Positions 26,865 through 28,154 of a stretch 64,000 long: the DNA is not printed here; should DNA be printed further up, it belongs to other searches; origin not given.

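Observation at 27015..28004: Sortase-fold membrane protein with both catalytic residues substituted (His to Arg, Cys to Ser)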

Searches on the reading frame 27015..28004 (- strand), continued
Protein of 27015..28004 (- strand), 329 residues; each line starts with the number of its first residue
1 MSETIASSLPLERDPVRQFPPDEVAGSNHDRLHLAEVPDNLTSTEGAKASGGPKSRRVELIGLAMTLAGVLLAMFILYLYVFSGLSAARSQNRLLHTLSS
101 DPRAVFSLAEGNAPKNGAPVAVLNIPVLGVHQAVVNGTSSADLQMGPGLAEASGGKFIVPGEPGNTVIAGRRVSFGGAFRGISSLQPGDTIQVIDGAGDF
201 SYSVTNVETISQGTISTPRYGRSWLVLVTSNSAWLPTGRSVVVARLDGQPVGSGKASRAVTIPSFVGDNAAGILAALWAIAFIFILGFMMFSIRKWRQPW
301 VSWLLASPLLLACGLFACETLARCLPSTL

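Call 36: find_homologous_proteins(query=P0088, max_evalue=1e-10)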
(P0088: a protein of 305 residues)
Query P0088 (305 aa): 378 proteins with E <= 1e-10 among 8000 candidates; the best 120 are listed.
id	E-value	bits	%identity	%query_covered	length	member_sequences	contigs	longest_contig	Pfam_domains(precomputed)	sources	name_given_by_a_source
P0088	5.4e-186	635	100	100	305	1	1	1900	PF04203.19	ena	-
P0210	8.0e-157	539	84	100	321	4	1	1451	PF04203.19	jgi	jgi:sortase A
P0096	5.3e-75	271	52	91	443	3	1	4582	PF04203.19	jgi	jgi:sortase A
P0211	7.4e-68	247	49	89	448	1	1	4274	PF04203.19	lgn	-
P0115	7.5e-68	247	42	91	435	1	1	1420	PF04203.19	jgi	jgi:sortase A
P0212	1.1e-66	243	47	95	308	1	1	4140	PF04203.19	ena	-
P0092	1.3e-65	240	49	89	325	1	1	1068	PF04203.19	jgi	jgi:LPXTG-site transpeptidase (sortase) family protein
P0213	2.9e-64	235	48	90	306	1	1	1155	PF04203.19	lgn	-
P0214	2.6e-63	232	49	78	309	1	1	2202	PF04203.19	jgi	jgi:sortase A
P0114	6.1e-63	231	45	91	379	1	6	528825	PF04203.19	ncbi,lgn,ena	-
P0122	1.3e-62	230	46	91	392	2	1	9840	PF04203.19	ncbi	-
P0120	6.7e-62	228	48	88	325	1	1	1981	PF04203.19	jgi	jgi:sortase A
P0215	1.2e-61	227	47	83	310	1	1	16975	PF04203.19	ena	-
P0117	1.4e-61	227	46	88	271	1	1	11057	PF04203.19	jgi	jgi:sortase A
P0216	1.8e-61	226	47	90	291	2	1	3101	PF04203.19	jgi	-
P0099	1.9e-61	226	44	100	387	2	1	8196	PF04203.19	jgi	jgi:sortase A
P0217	4.0e-61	225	48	88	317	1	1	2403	PF04203.19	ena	-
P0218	6.2e-61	224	47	90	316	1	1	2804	PF04203.19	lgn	-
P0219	1.1e-59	220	40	91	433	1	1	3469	PF04203.19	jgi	jgi:sortase A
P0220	4.4e-59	218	47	88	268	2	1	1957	PF04203.19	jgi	jgi:sortase A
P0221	4.8e-59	218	44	90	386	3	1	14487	PF04203.19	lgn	-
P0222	6.3e-59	218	45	90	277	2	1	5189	PF04203.19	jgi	jgi:sortase A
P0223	2.0e-58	216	45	89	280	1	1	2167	PF04203.19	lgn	-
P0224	6.5e-58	214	49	92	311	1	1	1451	PF04203.19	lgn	-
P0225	1.5e-57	213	44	91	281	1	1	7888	PF04203.19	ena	-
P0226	1.1e-56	210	44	89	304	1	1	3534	PF04203.19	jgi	-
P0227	2.0e-56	210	47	87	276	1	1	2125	PF04203.19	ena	-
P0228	2.2e-56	209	44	99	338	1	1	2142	PF04203.19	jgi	jgi:sortase A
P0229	8.2e-56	208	42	94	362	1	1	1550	PF04203.19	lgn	-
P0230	1.3e-55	207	43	98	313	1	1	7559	PF04203.19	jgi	jgi:sortase A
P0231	3.4e-55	206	44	87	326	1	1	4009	PF04203.19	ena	-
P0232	4.4e-55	205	46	89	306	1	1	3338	PF04203.19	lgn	-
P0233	7.6e-55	204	45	88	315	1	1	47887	PF04203.19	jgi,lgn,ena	-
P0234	8.7e-55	204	46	78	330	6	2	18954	PF04203.19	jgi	jgi:sortase A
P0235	1.2e-54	204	43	98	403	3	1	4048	PF04203.19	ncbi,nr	ncbi:MAG: sortase [Gaiellales bacterium]|nr:sortase [Gaiellales bacterium]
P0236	2.1e-54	203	47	92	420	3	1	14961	PF04203.19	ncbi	ncbi:MAG TPA: class E sortase [Actinomycetota bacterium]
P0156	3.8e-54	202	43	98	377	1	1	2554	PF04203.19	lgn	-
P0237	4.6e-54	202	44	82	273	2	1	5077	PF04203.19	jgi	jgi:sortase A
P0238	6.7e-54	201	44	89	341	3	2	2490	PF04203.19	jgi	jgi:sortase A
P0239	1.9e-53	200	43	88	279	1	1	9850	PF04203.19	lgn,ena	-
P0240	2.0e-53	200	41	89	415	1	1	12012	PF04203.19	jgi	jgi:sortase A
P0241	2.7e-53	199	43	88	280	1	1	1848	PF04203.19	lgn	-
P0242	3.0e-53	199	44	89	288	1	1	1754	PF04203.19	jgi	-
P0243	3.3e-53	199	44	88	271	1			PF04203.19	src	-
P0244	1.8e-52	197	44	78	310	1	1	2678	PF04203.19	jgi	jgi:sortase A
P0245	1.8e-52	197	43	82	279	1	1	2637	PF04203.19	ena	-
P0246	2.3e-52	196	43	96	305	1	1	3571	PF04203.19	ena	-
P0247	5.6e-52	195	41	88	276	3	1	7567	PF04203.19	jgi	-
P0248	5.7e-52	195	44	89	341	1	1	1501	PF04203.19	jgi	jgi:sortase A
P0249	6.5e-52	195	42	89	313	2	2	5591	PF04203.19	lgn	-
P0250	7.9e-52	195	45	82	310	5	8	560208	PF04203.19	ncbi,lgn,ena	-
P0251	9.3e-52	194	41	92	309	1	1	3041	PF04203.19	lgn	-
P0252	1.2e-51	194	41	88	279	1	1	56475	PF04203.19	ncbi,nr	ncbi:MAG TPA: class E sortase [Acidimicrobiales bacterium]|nr:class E sortase [Acidimicrobiales bact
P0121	1.8e-51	193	45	85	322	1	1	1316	PF04203.19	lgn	-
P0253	2.0e-51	193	41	88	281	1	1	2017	PF04203.19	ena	-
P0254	4.0e-51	192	43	88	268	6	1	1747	PF04203.19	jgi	jgi:sortase A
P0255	5.7e-51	192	40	97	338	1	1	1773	PF04203.19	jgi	jgi:sortase A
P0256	1.2e-50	191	38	88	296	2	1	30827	PF04203.19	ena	-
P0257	1.3e-50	190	45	84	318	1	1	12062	PF04203.19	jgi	jgi:sortase A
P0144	2.0e-50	190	38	94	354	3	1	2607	PF04203.19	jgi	jgi:sortase A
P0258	5.1e-50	189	42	89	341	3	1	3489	PF04203.19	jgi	-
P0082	7.0e-50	188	43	87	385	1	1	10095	PF04203.19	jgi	jgi:sortase A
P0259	9.5e-50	188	41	84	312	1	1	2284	PF04203.19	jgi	jgi:sortase A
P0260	1.0e-49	188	40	86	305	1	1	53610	PF04203.19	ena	-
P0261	1.3e-49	187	44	84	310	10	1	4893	PF04203.19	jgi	jgi:sortase A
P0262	2.7e-49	186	41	89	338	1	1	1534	PF04203.19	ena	-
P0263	3.4e-49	186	41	90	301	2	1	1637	PF04203.19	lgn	-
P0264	6.3e-49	185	43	88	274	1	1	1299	PF04203.19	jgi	jgi:sortase A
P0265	7.1e-49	185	41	91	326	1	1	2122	PF04203.19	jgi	jgi:sortase A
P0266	8.0e-49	185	44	85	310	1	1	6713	PF04203.19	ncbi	-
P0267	1.1e-48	184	40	88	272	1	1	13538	PF04203.19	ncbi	-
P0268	1.2e-48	184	38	90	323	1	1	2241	PF04203.19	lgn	-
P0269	1.3e-48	184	39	90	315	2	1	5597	PF04203.19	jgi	jgi:sortase A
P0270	1.4e-48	184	36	90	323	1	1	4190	PF04203.19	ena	-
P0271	1.7e-48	184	43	88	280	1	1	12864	PF04203.19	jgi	jgi:sortase A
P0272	1.8e-48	183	42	89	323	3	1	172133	PF04203.19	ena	-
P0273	2.6e-48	183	43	89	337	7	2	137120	PF04203.19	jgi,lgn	jgi:sortase A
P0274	4.2e-48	182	42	84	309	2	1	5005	PF04203.19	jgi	jgi:sortase A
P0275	1.0e-47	181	43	89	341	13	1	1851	PF04203.19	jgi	jgi:sortase A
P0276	1.1e-47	181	36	90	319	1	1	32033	PF04203.19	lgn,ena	-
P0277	1.5e-47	180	43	89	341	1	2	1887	PF04203.19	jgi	jgi:sortase A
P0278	1.7e-47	180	38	90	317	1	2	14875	PF04203.19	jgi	jgi:sortase A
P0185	8.6e-47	178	43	77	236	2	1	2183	PF04203.19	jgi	-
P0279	9.0e-47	178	39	97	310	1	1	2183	PF04203.19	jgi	jgi:sortase A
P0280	1.6e-46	177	40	91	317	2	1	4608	PF04203.19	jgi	jgi:sortase A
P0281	1.7e-46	177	47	70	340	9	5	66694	PF04203.19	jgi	jgi:sortase A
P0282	2.2e-46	177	42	90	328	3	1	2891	PF04203.19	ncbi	-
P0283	2.6e-46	176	40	87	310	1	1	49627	PF04203.19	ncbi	-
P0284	3.5e-46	176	46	72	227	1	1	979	PF04203.19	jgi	jgi:sortase A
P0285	4.0e-46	176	37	90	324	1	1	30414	PF04203.19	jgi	jgi:sortase A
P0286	5.9e-46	175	41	89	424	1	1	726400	PF04203.19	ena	-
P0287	6.1e-46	175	36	90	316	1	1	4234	PF04203.19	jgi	jgi:sortase A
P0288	7.2e-46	175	41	88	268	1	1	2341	PF04203.19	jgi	jgi:sortase A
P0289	1.0e-45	174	36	90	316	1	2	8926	PF04203.19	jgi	jgi:sortase A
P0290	1.5e-45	174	39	87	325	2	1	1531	PF04203.19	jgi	jgi:sortase A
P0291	1.9e-45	174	41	94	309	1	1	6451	PF04203.19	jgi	jgi:sortase A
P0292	2.5e-45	173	37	89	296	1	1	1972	PF04203.19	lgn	-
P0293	5.1e-45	172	37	87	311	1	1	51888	PF04203.19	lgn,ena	-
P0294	9.5e-45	171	40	94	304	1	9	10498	PF04203.19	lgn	-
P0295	1.1e-44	171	41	87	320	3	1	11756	PF04203.19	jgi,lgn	-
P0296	1.8e-44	170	42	89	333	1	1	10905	PF04203.19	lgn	-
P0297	2.1e-44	170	34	90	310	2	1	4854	PF04203.19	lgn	-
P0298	3.0e-44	170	36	91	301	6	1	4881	PF04203.19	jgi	jgi:sortase A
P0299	4.0e-44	169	39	90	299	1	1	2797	PF04203.19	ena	-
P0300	5.6e-44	169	39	90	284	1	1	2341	PF04203.19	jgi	-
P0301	8.0e-44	168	37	90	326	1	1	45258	PF04203.19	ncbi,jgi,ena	-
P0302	8.4e-44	168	42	88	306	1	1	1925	PF04203.19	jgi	jgi:LPXTG-site transpeptidase (sortase) family protein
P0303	9.2e-44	168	41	82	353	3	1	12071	PF04203.19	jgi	jgi:sortase A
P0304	1.5e-43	167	42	90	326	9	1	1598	PF04203.19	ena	-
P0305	1.5e-43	167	39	92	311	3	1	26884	PF04203.19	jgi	-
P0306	1.7e-43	167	41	88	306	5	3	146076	PF04203.19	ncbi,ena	-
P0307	2.4e-43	167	38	90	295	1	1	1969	PF04203.19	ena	-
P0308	4.2e-43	166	40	95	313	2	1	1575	PF04203.19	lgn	-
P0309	4.5e-43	166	42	88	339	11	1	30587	PF04203.19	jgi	jgi:sortase A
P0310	5.2e-43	166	40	94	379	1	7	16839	PF04203.19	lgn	-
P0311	6.0e-43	165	36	90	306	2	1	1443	PF04203.19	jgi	jgi:sortase A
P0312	7.1e-43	165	40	95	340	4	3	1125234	PF04203.19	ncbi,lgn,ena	-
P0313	8.2e-43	165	36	90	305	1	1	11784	PF04203.19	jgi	-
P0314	9.6e-43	165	39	90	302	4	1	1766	PF04203.19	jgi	jgi:sortase A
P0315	1.0e-42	165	40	70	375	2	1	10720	PF04203.19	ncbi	-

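Call 37: find_encoding_contigs(protein=P0114, flank=10000, max_places=1)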
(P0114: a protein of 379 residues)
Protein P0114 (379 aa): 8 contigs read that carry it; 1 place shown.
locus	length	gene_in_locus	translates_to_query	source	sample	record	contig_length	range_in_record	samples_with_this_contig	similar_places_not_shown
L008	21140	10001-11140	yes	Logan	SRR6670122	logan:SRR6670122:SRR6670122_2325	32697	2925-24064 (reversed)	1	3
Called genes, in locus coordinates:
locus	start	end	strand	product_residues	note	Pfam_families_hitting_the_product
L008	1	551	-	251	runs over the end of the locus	-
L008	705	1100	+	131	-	PF01842:ACT (faint), PF13291:ACT_4 (faint)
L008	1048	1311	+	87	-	-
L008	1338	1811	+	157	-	PF10759:BPA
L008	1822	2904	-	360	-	PF07995:GSDH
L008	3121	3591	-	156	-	PF02142:MGS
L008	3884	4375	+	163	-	-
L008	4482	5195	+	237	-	PF09656:PGPGW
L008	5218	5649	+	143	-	PF00383:dCMP_cyt_deam_1, PF14437:MafB19-deam, PF14439:Bd3614-deam (weak)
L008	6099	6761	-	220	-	PF17803:Cadherin_4 (weak), PF17892:Cadherin_5, PF17963:Big_9, PF13620:CarboxypepD_reg (faint)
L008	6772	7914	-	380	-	PF12849:PBP_like_2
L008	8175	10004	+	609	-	PF00960:Neocarzinostat, PF12849:PBP_like_2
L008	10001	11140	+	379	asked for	PF04203:Sortase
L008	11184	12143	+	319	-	PF00528:BPD_transp_1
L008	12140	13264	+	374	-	PF00528:BPD_transp_1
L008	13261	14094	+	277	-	PF00005:ABC_tran, PF02463:SMC_N (faint), PF13304:AAA_21 (faint)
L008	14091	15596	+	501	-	PF12849:PBP_like_2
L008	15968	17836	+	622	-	PF13177:DNA_pol3_delta2, PF13604:AAA_30 (weak), PF13401:AAA_22 (weak), PF00004:AAA, PF07728:AAA_5 (weak), PF22608:DNAX_ATPase_lid, PF12169:DNA_pol3_gamma3, PF20964:DnaX_C (weak), +1 more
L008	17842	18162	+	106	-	PF02575:YbaB_DNA_bd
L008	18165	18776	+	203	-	PF21176:RecR_HhH, PF02132:RecR_ZnF (weak), PF01751:Toprim (weak), PF13662:Toprim_4, PF21175:RecR_C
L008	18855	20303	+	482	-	PF01966:HD, PF13487:HD_5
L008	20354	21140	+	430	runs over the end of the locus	PF00696:AA_kinase, PF22629:ACT_AHAS_ss (faint), PF01842:ACT, PF22468:ACT_9, PF13840:ACT_7, PF01842:ACT (weak), PF22468:ACT_9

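Call 38: find_encoding_contigs(protein=P0250, flank=10000, max_places=1)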
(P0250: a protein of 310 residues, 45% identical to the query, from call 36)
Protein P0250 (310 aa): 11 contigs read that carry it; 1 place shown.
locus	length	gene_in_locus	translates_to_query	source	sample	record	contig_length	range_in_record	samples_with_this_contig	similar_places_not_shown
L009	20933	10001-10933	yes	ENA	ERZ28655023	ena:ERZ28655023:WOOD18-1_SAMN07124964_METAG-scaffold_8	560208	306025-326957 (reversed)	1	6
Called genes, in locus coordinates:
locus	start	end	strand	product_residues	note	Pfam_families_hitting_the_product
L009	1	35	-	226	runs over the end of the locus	PF01895:PhoU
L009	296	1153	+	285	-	PF02463:SMC_N (faint), PF00005:ABC_tran, PF13304:AAA_21 (weak)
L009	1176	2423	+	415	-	PF08448:PAS_4 (weak), PF00512:HisKA, PF02518:HATPase_c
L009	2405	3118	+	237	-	PF00072:Response_reg, PF00486:Trans_reg_C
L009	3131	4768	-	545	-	PF12849:PBP_like_2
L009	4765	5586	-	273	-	PF00005:ABC_tran, PF02463:SMC_N, PF13304:AAA_21 (weak)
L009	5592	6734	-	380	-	PF00528:BPD_transp_1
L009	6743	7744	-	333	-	PF00528:BPD_transp_1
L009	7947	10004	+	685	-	-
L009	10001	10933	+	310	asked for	PF04203:Sortase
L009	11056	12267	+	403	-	PF12849:PBP_like_2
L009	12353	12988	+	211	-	PF11611:DUF4352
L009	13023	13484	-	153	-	PF00578:AhpC-TSA, PF08534:Redoxin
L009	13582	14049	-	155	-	PF00300:His_Phos_1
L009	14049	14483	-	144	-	PF00293:NUDIX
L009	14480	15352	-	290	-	PF05235:CHAD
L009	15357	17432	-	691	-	PF13089:PP_kinase_N, PF02503:PP_kinase, PF17941:PP_kinase_C_1, PF13091:PLDc_2 (faint), PF13090:PP_kinase_C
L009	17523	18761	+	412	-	PF07690:MFS_1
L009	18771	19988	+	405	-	PF13527:Acetyltransf_9, PF17668:Acetyltransf_17, PF13530:SCP2_2 (weak)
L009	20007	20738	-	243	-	PF02737:3HCDH_N, PF03446:NAD_binding_2 (weak), PF00725:3HCDH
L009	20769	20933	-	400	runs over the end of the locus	PF10103:Zincin_2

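Call 39: find_encoding_contigs(protein=P0312, flank=10000, max_places=1)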
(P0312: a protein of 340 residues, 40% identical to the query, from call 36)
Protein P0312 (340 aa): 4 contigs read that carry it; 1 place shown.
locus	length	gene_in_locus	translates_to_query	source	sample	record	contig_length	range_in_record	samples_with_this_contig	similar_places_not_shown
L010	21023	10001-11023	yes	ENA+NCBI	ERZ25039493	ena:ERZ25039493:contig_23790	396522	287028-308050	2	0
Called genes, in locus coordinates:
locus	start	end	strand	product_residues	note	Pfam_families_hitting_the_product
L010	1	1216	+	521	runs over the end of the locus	PF00389:2-Hacid_dh, PF02826:2-Hacid_dh_C, PF19304:PGDH_inter, PF01842:ACT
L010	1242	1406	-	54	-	-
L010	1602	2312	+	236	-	-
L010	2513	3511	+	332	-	PF00528:BPD_transp_1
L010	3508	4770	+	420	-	PF00528:BPD_transp_1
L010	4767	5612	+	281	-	PF02463:SMC_N (faint), PF00005:ABC_tran, PF13304:AAA_21 (weak)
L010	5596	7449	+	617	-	-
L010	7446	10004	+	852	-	-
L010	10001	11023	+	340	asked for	PF04203:Sortase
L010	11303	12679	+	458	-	PF12849:PBP_like_2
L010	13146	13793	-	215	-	-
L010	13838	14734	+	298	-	-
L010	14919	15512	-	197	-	PF00694:Aconitase_C, PF27434:LeuD_C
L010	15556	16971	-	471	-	PF00330:Aconitase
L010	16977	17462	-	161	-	PF03449:GreA_GreB_N, PF01272:GreA_GreB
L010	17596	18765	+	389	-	PF00144:Beta-lactamase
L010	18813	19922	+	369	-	PF03706:LPG_synthase_TM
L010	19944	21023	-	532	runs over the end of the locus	PF18313:TLP1_add_C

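Call 43: find_related_loci(query=A1, collection=genome_contigs, flank=8000)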
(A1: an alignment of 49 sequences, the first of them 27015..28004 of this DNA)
Query A1 (329 aa) in genome_contigs; peptide patterns used: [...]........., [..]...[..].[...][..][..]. (x = any residue, [..] = any of these).
252 stretches matched a pattern; 76 encode a relative of the query (tblastn E <= 1e-3); 76 distinct loci.
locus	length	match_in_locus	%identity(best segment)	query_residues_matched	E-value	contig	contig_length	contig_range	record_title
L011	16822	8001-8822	64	53-326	6e-107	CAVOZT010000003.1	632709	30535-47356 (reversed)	MAG: uncultured Acidimicrobiales bacterium isolate MFD10064.bin.2.28 genome assembly, contig: contig_6720, whole genome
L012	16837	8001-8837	64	48-329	2e-102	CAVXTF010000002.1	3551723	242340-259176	MAG: uncultured Acidimicrobiales bacterium isolate MFD05512.bin.2.148 genome assembly, contig: contig_5129, whole genome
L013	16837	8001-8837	61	54-329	5e-99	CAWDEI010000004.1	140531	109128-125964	MAG: uncultured Acidimicrobiales bacterium isolate MFD05512.bin.2.18 genome assembly, contig: contig_43039, whole genome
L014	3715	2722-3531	53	57-329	2e-81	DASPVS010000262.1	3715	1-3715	MAG TPA_asm: Acidimicrobiales bacterium isolate SMAG_U12335 k141_1794259, whole genome shotgun sequence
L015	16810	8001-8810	49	59-329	3e-72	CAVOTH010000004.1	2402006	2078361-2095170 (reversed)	MAG: uncultured Acidimicrobiales bacterium isolate MFD00082.bin.2.23 genome assembly, contig: contig_4190, whole genome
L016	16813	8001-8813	47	59-329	5e-70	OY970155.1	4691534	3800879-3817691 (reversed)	MAG: uncultured Acidimicrobiaceae bacterium isolate MFD10071.bin.2.24 genome assembly, chromosome: 1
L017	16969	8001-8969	42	2-329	7e-70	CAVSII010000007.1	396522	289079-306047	MAG: uncultured Acidimicrobiaceae bacterium isolate MFD02472.bin.1.46 genome assembly, contig: contig_23790, whole genom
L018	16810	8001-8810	46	59-329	4e-69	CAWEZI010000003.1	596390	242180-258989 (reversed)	MAG: uncultured Acidimicrobiaceae bacterium isolate MFD06092.bin.1.148 genome assembly, contig: contig_51435, whole geno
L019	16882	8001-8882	42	43-329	1e-65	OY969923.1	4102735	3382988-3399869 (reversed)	MAG: uncultured Acidimicrobiaceae bacterium isolate MFD06092.bin.1.171 genome assembly, chromosome: 1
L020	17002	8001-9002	40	4-329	4e-65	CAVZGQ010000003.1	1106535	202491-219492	MAG: uncultured Acidimicrobiaceae bacterium isolate MFD04463.bin.2.20 genome assembly, contig: contig_5468, whole genome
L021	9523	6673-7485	46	58-329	2e-64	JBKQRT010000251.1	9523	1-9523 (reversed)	MAG: Acidimicrobiales bacterium isolate MGr3G3H3I__bin_155 MGr3G3H3I_000000184994, whole genome shotgun sequence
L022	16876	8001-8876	42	37-329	4e-63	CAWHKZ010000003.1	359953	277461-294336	MAG: uncultured Acidimicrobiaceae bacterium isolate MFD02472.bin.2.20 genome assembly, contig: contig_15565, whole genom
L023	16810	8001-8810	46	59-329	2e-62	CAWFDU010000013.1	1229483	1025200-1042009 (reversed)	MAG: uncultured Acidimicrobiales bacterium isolate MFD05512.bin.2.132 genome assembly, contig: contig_7373, whole genome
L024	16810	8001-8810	46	60-329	3e-62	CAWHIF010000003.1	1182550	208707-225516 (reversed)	MAG: uncultured Acidimicrobiaceae bacterium isolate MFD01828.bin.2.1 genome assembly, contig: contig_14485, whole genome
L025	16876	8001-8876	43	45-329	3e-61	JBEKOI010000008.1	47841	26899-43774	MAG: Acidimicrobiales bacterium isolate SPRUCE 437 SPRUCE_437_8, whole genome shotgun sequence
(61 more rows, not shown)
